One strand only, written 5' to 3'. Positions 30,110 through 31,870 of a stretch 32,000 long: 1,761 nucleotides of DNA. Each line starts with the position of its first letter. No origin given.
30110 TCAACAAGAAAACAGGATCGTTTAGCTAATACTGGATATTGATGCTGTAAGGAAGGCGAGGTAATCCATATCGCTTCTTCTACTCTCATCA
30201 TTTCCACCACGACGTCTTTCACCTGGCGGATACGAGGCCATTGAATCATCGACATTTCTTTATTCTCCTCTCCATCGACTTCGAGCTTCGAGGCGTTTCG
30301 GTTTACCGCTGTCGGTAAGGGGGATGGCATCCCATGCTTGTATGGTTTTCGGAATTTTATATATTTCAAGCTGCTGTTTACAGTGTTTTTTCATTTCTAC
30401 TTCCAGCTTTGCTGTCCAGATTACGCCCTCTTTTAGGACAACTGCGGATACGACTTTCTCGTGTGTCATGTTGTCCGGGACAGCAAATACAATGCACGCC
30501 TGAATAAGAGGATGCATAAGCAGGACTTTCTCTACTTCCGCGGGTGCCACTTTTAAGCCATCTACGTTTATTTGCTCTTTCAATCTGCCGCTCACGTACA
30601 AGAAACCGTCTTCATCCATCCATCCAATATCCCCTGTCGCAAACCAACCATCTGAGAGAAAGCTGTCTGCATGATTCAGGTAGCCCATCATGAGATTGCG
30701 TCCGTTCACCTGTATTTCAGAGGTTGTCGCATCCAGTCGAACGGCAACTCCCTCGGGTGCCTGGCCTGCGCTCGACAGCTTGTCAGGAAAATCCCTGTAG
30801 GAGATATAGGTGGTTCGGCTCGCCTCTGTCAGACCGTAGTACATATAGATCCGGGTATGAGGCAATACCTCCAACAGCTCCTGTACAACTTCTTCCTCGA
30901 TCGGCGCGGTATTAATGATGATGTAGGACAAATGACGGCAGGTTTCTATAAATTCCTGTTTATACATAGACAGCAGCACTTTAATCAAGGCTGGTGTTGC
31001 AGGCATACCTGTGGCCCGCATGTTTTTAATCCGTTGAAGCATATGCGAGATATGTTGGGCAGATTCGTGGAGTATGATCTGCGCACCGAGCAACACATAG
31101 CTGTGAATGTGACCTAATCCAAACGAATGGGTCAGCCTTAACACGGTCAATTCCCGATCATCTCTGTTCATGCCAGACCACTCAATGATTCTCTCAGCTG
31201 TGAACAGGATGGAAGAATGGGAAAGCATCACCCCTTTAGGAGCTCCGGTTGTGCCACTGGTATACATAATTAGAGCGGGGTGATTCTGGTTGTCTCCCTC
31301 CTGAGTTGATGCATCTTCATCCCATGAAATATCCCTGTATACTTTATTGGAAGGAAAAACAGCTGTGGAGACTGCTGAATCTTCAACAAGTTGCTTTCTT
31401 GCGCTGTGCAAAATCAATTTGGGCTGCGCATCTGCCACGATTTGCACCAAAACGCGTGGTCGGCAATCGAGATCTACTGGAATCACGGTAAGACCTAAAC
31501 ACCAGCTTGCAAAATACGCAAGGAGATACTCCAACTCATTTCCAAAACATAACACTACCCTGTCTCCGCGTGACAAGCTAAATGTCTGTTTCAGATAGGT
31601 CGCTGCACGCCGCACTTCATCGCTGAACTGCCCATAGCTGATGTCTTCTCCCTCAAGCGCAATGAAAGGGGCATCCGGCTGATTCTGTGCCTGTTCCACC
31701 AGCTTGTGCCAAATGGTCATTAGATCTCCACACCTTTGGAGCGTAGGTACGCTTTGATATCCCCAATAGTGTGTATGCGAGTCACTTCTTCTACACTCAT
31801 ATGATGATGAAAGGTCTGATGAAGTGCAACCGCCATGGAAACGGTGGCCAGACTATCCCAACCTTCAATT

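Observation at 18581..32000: Translationally coupled operon of at least 13 genes for a modified pseudaminic-acid-type nonulosonic acid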

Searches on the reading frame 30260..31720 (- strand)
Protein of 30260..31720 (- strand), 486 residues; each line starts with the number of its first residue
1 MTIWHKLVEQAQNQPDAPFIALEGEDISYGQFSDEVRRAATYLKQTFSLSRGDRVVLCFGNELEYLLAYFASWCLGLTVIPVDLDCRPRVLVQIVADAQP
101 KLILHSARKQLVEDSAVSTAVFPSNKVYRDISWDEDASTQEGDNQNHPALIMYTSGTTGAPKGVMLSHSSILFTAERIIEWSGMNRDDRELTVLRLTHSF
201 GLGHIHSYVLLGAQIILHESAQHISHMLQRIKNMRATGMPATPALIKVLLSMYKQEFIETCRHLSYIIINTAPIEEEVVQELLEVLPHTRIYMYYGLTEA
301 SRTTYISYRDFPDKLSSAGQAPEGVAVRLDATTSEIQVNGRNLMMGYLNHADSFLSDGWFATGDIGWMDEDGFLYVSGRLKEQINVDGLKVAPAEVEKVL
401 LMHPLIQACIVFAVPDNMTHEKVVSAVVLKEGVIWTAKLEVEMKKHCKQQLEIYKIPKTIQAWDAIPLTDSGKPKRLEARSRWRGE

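Call 7: search_protein_families(library=pfam, proteins=[window:30260-31720:-], max_evalue=0.001)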
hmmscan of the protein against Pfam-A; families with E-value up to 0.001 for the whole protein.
window:30260-31720:- (486 aa): 2 families
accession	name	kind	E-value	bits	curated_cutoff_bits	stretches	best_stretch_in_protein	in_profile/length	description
PF00501.34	AMP-binding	-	8.9e-61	206.2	29.9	1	9-348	3-384/384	AMP-binding enzyme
PF13193.12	AMP-binding_C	-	4.1e-16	60.1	24.5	1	395-473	1-76/76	AMP-binding enzyme C-terminal domain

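Call 9: search_protein_families(library=ncbifam, proteins=[window:30260-31720:-], max_evalue=0.001)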
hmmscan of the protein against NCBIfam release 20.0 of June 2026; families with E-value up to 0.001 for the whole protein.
window:30260-31720:- (486 aa): 106 families (the best 25 are shown)
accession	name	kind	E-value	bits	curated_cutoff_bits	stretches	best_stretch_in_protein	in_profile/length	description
NF004837.0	PRK06187.1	subfamily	8.2e-81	271.8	476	1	2-482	9-521/531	long-chain-fatty-acid--CoA ligase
NF005801.1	PRK07656.1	equivalog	2.5e-64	217.8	657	1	2-473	2-493/500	FadD3 family acyl-CoA ligase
NF006181.0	PRK08314.1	subfamily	4.4e-64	216.7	705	2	130-473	188-544/563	long-chain-fatty-acid--CoA ligase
NF006182.0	PRK08316.1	subfamily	1.3e-62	212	663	1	9-482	19-516/523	fatty acyl-CoA synthetase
TIGR03098.1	ligase_PEP_1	hypoth_equivalog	1.5e-61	208.4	592.35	2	5-325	3-339/517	acyl-CoA ligase (AMP-forming), exosortase A system-associated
NF004114.0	PRK05605.1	equivalog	7.8e-61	206.1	766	2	108-481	182-567/575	long-chain-fatty-acid--CoA ligase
TIGR01923.1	menE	equivalog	3.4e-59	200.9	330.15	1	29-476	2-439/442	o-succinylbenzoate--CoA ligase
NF002966.0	PRK03640.1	equivalog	6.5e-59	199.8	556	1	5-479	6-476/483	o-succinylbenzoate--CoA ligase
NF005797.0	PRK07638.1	equivalog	6.9e-59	199.6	518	1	1-481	1-477/487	acyl-CoA synthetase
NF052269.1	Staph_lig_FadD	equivalog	2.1e-58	197.9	650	1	22-479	23-489/499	long-chain-fatty-acid--CoA ligase FadD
NF004511.1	PRK05852.1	equivalog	3.7e-56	190.8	650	1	8-477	6-498/505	FadD7 family fatty acid--CoA ligase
NF005307.0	PRK06839.1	equivalog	3.4e-52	177.7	748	1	8-474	9-484/496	o-succinylbenzoate--CoA ligase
NF005676.0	PRK07470.1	equivalog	9.4e-52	176.3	774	1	4-474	23-520/544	acyl-CoA synthetase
NF005220.0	PRK06710.1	equivalog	4.9e-51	173.5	1116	2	112-474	175-544/563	long-chain-fatty-acid--CoA ligase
TIGR01733.1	AA-adenyl-dom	subfamily_domain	7.2e-51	173.3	317.4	1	28-411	1-409/409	amino acid adenylation domain-containing protein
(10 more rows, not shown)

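Call 10: find_encoding_contigs(protein=window:30260-31720:-, flank=10000, max_places=6)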
Protein window:30260-31720:- (486 aa): no gene with exactly this product is on record in the collection.

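Call 14: find_related_loci(query=window:30260-31720:-, collection=genome_contigs, flank=10000)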
Query window:30260-31720:- (486 aa) in genome_contigs; peptide patterns used: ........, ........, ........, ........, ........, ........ (x = any residue, [..] = any of these).
97 stretches matched a pattern; 50 encode a relative of the query (tblastn E <= 1e-3); 49 distinct loci.
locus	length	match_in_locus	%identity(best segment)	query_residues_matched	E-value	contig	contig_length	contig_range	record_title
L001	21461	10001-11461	28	1-473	1e-53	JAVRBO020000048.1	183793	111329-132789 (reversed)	MAG: Nostoc sp. ChiSLP01 Nostoc_sp_ChiSLP01_48, whole genome shotgun sequence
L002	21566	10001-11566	29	7-480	3e-51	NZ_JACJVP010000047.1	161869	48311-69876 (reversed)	Cohnella nanjingensis strain DSM 28246 contig_47, whole genome shotgun sequence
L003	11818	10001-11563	29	1-486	2e-46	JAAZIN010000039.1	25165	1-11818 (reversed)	MAG: Bacillota bacterium isolate AS20ysBPTH_152 19477_AS20, whole genome shotgun sequence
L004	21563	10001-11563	27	2-484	6e-43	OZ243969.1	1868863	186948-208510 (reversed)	MAG: Gammaproteobacteria bacterium isolate 9d7049a9-63ed-4b9d-8f30-7360124962fc genome assembly, chromosome: 1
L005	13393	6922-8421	29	27-473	1e-41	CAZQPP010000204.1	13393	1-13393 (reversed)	MAG TPA_asm: uncultured Myxococcales bacterium isolate SRP077602_co2_114 genome assembly, contig: NODE_6950_length_13393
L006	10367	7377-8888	26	1-479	5e-40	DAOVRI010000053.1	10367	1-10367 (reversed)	MAG TPA_asm: Dehalococcoidales bacterium isolate CSMAG_1597 CSMAG_1597_k141_372999_length_10367_cov_63.7478, whole genom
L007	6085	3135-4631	26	15-483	2e-39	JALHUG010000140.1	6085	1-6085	MAG: Dehalococcoidia bacterium isolate PFL44 seq_2233733, whole genome shotgun sequence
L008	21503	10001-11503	28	16-473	6e-45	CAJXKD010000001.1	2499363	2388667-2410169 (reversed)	MAG TPA_asm: uncultured Rhodospirillales bacterium isolate SRR6201692_bin.10_MetaBAT_v2.12.1_MAG genome assembly, contig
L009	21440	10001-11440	26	11-483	3e-36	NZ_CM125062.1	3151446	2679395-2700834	Halococcus salifodinae strain DSM 8989 chromosome, whole genome shotgun sequence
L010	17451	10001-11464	27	10-473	2e-35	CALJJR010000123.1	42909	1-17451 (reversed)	MAG: uncultured Arenicella sp. isolate R1_Bin_Bin_155_sub_1 genome assembly, contig: c_000001015736, whole genome shotgu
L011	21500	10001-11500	26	17-476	5e-35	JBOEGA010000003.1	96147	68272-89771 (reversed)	MAG: Methyloligellaceae bacterium isolate PBSAalp19 PBSAd_contig_179, whole genome shotgun sequence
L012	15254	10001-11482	26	1-481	5e-39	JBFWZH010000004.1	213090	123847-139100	MAG: Sphingomonadales bacterium isolate CA_2019_TPBS_183 NODE_558_length_213090_cov_7.680663_TPBS, whole genome shotgun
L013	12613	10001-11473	27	20-485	2e-34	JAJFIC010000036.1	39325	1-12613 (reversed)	MAG: Rhodobacteraceae bacterium isolate OFTM224 OFTM224_35, whole genome shotgun sequence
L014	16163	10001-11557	25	15-473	1e-32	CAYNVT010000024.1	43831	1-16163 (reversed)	MAG TPA_asm: uncultured Bacteriovoracaceae bacterium isolate SRP278314_co1_180 genome assembly, contig: NODE_1089_length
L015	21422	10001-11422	27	24-473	5e-32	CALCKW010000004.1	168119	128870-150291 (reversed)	MAG: uncultured Granulosicoccaceae bacterium isolate H3_Bin_METABAT__274_1 genome assembly, contig: c_000001576522, whol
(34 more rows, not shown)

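Call 18: find_homologous_proteins(query=window:30260-31720:-, max_evalue=1e-30)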
Query window:30260-31720:- (486 aa): 2520 proteins with E <= 1e-30 among 8000 candidates; the best 120 are listed.
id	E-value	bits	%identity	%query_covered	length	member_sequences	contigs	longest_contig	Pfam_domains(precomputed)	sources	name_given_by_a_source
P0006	0.0e+0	1107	100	100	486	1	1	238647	PF00501.35,PF13193.13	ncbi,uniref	ncbi:class I adenylate-forming enzyme family protein [Marinicrinis sediminis]|uniref:Class I adenyla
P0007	7.2e-160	551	53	99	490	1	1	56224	PF00501.35,PF13193.13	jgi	-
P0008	1.0e-159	550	53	100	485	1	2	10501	PF00501.35,PF23562.3,PF13193.13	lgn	-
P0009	2.0e-157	543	51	99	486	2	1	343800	PF00501.35,PF13193.13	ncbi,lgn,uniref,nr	ncbi:class I adenylate-forming enzyme family protein [Paenibacillus vini]|uniref:class I adenylate-f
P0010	1.5e-156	540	50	100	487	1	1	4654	PF00501.35,PF13193.13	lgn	-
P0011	6.7e-156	538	51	100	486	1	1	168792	PF00501.35,PF13193.13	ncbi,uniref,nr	ncbi:class I adenylate-forming enzyme family protein [Paenibacillus sp. MSJ-34]|uniref:class I adeny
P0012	4.7e-155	535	51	100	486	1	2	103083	PF00501.35,PF13193.13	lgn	-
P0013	6.8e-155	534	52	99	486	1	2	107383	PF00501.35,PF13193.13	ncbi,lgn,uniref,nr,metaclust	ncbi:long-chain acyl-CoA synthetase [Paenibacillus forsythiae]|uniref:Long-chain acyl-CoA synthetase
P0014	1.2e-106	375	41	99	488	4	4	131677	PF00501.35,PF13193.13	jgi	-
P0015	1.6e-106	375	41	98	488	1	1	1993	PF00501.35,PF13193.13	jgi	jgi:long-chain acyl-CoA synthetase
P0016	4.9e-106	373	40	99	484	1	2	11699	PF00501.35,PF13193.13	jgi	-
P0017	6.2e-106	373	40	100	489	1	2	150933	PF00501.35,PF13193.13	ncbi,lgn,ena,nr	ncbi:MAG: acyl--CoA ligase [candidate division Zixibacteria bacterium]|nr:acyl--CoA ligase [candidat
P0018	1.2e-105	372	42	99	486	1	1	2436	PF00501.35,PF13193.13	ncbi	-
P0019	2.2e-105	371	42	98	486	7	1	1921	PF00501.35,PF13193.13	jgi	jgi:long-chain acyl-CoA synthetase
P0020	3.6e-105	370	41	98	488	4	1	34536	PF00501.35,PF13193.13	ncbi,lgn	-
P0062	1.9e-94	335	37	98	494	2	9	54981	PF00501.35,PF13193.13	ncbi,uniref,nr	ncbi:hypothetical protein CN568_20075 [Bacillus pseudomycoides]|uniref:class I adenylate-forming enz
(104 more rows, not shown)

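Call 19: find_encoding_contigs(protein=P0009, flank=10000, max_places=2)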
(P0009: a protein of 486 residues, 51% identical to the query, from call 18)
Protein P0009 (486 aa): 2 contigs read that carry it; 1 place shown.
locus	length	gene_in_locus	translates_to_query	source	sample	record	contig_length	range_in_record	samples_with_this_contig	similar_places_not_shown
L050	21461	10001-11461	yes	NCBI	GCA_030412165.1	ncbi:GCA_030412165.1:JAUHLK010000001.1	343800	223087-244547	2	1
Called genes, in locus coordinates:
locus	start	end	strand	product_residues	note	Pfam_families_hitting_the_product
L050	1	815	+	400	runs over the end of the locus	PF02348:CTP_transf_3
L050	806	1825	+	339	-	PF00535:Glycos_transf_2, PF22674:C2185-like_N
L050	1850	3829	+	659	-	PF14307:Glyco_tran_WbsX, PF22674:C2185-like_N (weak)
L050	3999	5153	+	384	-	PF00535:Glycos_transf_2, PF10111:Glyco_tranf_2_2, PF13641:Glyco_tranf_2_3, PF13424:TPR_12 (faint), PF00515:TPR_1 (faint), PF07719:TPR_2 (faint), PF13181:TPR_8 (faint)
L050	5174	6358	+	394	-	PF00535:Glycos_transf_2, PF10111:Glyco_tranf_2_2, PF13506:Glyco_transf_21, PF13641:Glyco_tranf_2_3, PF00515:TPR_1 (faint), PF07719:TPR_2 (faint), PF13431:TPR_17 (faint), PF13414:TPR_11 (faint)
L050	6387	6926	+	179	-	PF13302:Acetyltransf_3, PF13523:Acetyltransf_8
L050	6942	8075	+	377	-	PF04230:PS_pyruv_trans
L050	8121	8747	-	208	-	PF08241:Methyltransf_11 (weak), PF13649:Methyltransf_25 (faint)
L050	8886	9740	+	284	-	PF13489:Methyltransf_23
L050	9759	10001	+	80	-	PF00550:PP-binding (weak)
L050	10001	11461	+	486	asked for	PF00501:AMP-binding, PF13193:AMP-binding_C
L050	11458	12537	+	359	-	PF13685:Fe-ADH_2 (faint), PF00465:Fe-ADH, PF25137:ADH_Fe_C (weak)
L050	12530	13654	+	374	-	PF04443:LuxE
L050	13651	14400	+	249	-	-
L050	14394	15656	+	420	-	PF05893:LuxC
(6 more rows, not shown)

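Call 20: find_encoding_contigs(protein=P0013, flank=10000, max_places=2)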
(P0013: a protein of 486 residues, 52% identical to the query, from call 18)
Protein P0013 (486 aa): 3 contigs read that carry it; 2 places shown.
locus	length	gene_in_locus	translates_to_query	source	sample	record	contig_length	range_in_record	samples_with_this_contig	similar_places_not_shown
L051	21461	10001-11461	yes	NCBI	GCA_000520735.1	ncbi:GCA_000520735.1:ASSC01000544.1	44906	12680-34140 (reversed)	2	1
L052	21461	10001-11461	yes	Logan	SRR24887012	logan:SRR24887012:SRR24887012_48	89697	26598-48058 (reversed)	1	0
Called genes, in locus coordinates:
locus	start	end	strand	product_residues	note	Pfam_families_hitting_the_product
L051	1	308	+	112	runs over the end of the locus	PF05400:FliT (weak)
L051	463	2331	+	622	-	PF20157:Maf_flag10_N, PF01973:MptE-like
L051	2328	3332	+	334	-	PF00106:adh_short, PF01073:3Beta_HSD, PF01370:Epimerase, PF02719:Polysacc_synt_2, PF04321:RmlD_sub_bind, PF05368:NmrA, PF07993:NAD_binding_4, PF16363:GDP_Man_Dehyd, +2 more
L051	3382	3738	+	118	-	-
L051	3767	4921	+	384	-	PF13489:Methyltransf_23, PF01209:Ubie_methyltran (weak), PF02353:CMAS, PF13649:Methyltransf_25, PF13847:Methyltransf_31, PF08241:Methyltransf_11, PF08242:Methyltransf_12, PF22674:C2185-like_N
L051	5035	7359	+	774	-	PF00535:Glycos_transf_2, PF10111:Glyco_tranf_2_2 (weak), PF13641:Glyco_tranf_2_3, PF13712:Glyco_tranf_2_5, PF13692:Glyco_trans_1_4, PF22674:C2185-like_N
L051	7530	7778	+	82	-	-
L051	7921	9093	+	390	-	PF00535:Glycos_transf_2, PF10111:Glyco_tranf_2_2 (weak), PF13641:Glyco_tranf_2_3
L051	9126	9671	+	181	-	PF13302:Acetyltransf_3, PF13420:Acetyltransf_4 (weak), PF13523:Acetyltransf_8 (faint)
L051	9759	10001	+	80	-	PF00550:PP-binding (weak)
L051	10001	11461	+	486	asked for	PF00501:AMP-binding, PF13193:AMP-binding_C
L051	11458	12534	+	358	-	PF13685:Fe-ADH_2 (weak), PF00465:Fe-ADH, PF25137:ADH_Fe_C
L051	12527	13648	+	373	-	PF04443:LuxE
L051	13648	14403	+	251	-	-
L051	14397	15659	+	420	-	PF05893:LuxC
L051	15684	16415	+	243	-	PF02348:CTP_transf_3, PF12804:NTP_transf_3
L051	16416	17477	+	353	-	-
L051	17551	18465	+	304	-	PF08241:Methyltransf_11 (weak), PF13649:Methyltransf_25 (weak)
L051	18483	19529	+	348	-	PF03102:NeuB, PF08666:SAF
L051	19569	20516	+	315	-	PF01073:3Beta_HSD, PF01370:Epimerase, PF02719:Polysacc_synt_2, PF04321:RmlD_sub_bind, PF16363:GDP_Man_Dehyd, PF07993:NAD_binding_4 (weak)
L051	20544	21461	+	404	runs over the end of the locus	PF01041:DegT_DnrJ_EryC1, PF00155:Aminotran_1_2 (weak), PF01053:Cys_Met_Meta_PP (faint)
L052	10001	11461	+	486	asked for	PF00501:AMP-binding, PF13193:AMP-binding_C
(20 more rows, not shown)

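Call 49: find_encoding_contigs(protein=P0062, flank=10000, max_places=2)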
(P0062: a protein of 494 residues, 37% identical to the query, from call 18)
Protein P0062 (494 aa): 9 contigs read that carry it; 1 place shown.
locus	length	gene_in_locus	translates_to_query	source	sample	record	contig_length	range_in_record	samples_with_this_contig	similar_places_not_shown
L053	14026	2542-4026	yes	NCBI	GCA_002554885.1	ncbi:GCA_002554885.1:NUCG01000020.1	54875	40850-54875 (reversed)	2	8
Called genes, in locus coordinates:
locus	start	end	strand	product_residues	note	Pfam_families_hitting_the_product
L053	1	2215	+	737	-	PF00501:AMP-binding, PF13193:AMP-binding_C (weak), PF00550:PP-binding, PF00975:Thioesterase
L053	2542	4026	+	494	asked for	PF00501:AMP-binding, PF13193:AMP-binding_C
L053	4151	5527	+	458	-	PF02655:ATP-grasp_3, PF02786:CPSase_L_D2, PF07478:Dala_Dala_lig_C, PF13535:ATP-grasp_4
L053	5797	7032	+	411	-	PF05977:MFS_3, PF07690:MFS_1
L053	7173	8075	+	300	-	PF00248:Aldo_ket_red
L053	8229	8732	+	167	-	PF01451:LMWPc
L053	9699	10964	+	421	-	PF00083:Sugar_tr (weak), PF07690:MFS_1, PF05977:MFS_3 (faint), PF07690:MFS_1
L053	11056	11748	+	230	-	PF22624:AASDHPPT_N, PF01648:ACPS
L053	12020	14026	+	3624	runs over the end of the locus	PF00668:Condensation, PF00501:AMP-binding, PF13193:AMP-binding_C, PF00550:PP-binding, PF00668:Condensation, PF00501:AMP-binding, PF13193:AMP-binding_C, PF00550:PP-binding, +5 more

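Call 50: find_encoding_contigs(protein=P0017, flank=10000, max_places=1)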
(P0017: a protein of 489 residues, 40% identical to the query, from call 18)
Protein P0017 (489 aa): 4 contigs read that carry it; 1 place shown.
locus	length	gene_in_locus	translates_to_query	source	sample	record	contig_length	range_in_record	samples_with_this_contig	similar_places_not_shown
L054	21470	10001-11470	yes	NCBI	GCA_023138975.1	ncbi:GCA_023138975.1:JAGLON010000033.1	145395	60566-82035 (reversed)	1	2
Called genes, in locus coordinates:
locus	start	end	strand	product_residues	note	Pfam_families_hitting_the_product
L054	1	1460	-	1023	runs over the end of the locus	PF13229:Beta_helix (weak), PF00754:F5_F8_type_C, PF22633:F5_F8_type_C_2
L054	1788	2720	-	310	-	PF00535:Glycos_transf_2, PF10111:Glyco_tranf_2_2, PF13641:Glyco_tranf_2_3, PF13632:Glyco_trans_2_3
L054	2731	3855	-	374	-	-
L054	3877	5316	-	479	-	PF03062:MBOAT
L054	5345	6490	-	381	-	PF13477:Glyco_trans_4_2 (weak), PF13439:Glyco_transf_4, PF13579:Glyco_trans_4_4, PF00534:Glycos_transf_1, PF13692:Glyco_trans_1_4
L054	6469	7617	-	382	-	PF13641:Glyco_tranf_2_3, PF00535:Glycos_transf_2, PF13632:Glyco_trans_2_3 (weak)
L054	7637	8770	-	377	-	PF13477:Glyco_trans_4_2 (faint), PF13439:Glyco_transf_4, PF13579:Glyco_trans_4_4, PF00534:Glycos_transf_1, PF13692:Glyco_trans_1_4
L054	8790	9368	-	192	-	PF00132:Hexapep, PF14602:Hexapep_2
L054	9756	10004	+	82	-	PF00550:PP-binding (weak)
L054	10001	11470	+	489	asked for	PF00501:AMP-binding, PF13193:AMP-binding_C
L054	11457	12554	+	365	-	PF13527:Acetyltransf_9 (faint)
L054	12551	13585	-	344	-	PF01522:Polysacc_deac_1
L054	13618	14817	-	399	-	PF01041:DegT_DnrJ_EryC1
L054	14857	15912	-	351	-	PF04339:FemAB_like (faint), PF02388:FemAB (weak), PF13480:Acetyltransf_6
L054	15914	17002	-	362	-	PF04932:Wzy_C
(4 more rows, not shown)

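Call 51: find_encoding_contigs(protein=P0007, flank=10000, max_places=1)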
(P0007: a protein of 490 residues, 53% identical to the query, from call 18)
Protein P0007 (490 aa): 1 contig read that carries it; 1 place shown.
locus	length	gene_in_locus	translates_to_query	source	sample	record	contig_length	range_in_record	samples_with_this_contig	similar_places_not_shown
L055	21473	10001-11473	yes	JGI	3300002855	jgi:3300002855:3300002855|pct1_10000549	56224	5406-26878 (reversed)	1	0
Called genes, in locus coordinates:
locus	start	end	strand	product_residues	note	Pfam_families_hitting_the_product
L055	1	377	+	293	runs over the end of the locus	PF01073:3Beta_HSD (weak), PF01370:Epimerase, PF04321:RmlD_sub_bind, PF07993:NAD_binding_4 (faint), PF16363:GDP_Man_Dehyd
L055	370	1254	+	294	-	PF13489:Methyltransf_23, PF05175:MTS, PF13649:Methyltransf_25, PF13847:Methyltransf_31, PF08241:Methyltransf_11, PF08242:Methyltransf_12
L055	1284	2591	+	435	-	-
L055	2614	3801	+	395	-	PF06662:C5-epim_C, PF08484:Methyltransf_14, PF22674:C2185-like_N (weak)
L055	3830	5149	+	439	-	PF03446:NAD_binding_2 (weak), PF03721:UDPG_MGDP_dh_N, PF00984:UDPG_MGDP_dh, PF03720:UDPG_MGDP_dh_C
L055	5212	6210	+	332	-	PF01408:GFO_IDH_MocA, PF02894:GFO_IDH_MocA_C, PF22725:GFO_IDH_MocA_C3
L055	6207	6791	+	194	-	PF25084:LbH_EIF2B (weak), PF14602:Hexapep_2 (faint), PF00132:Hexapep, PF25087:GMPPB_C (weak)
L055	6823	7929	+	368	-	PF00155:Aminotran_1_2, PF01212:Beta_elim_lyase (weak), PF01041:DegT_DnrJ_EryC1, PF00266:Aminotran_5 (weak), PF01053:Cys_Met_Meta_PP (weak)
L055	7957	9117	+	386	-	PF00535:Glycos_transf_2, PF10111:Glyco_tranf_2_2, PF13641:Glyco_tranf_2_3, PF07719:TPR_2 (faint), PF13432:TPR_16 (weak)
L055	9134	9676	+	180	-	PF13302:Acetyltransf_3, PF13420:Acetyltransf_4 (weak), PF13523:Acetyltransf_8 (weak)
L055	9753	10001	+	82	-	PF00550:PP-binding (weak)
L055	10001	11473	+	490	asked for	PF00501:AMP-binding, PF13193:AMP-binding_C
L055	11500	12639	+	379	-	PF04443:LuxE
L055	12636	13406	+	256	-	-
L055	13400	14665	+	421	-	PF05893:LuxC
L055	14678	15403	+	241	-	PF02348:CTP_transf_3, PF12804:NTP_transf_3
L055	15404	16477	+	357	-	PF04101:Glyco_tran_28_C (weak)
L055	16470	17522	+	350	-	PF03102:NeuB, PF08666:SAF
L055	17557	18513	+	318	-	PF01073:3Beta_HSD, PF01370:Epimerase, PF02719:Polysacc_synt_2, PF04321:RmlD_sub_bind, PF16363:GDP_Man_Dehyd, PF07993:NAD_binding_4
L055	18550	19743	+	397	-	PF00155:Aminotran_1_2 (weak), PF01041:DegT_DnrJ_EryC1, PF01212:Beta_elim_lyase (faint), PF01053:Cys_Met_Meta_PP (weak)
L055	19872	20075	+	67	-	PF00313:CSD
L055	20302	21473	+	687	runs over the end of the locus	PF00884:Sulfatase, PF01663:Phosphodiest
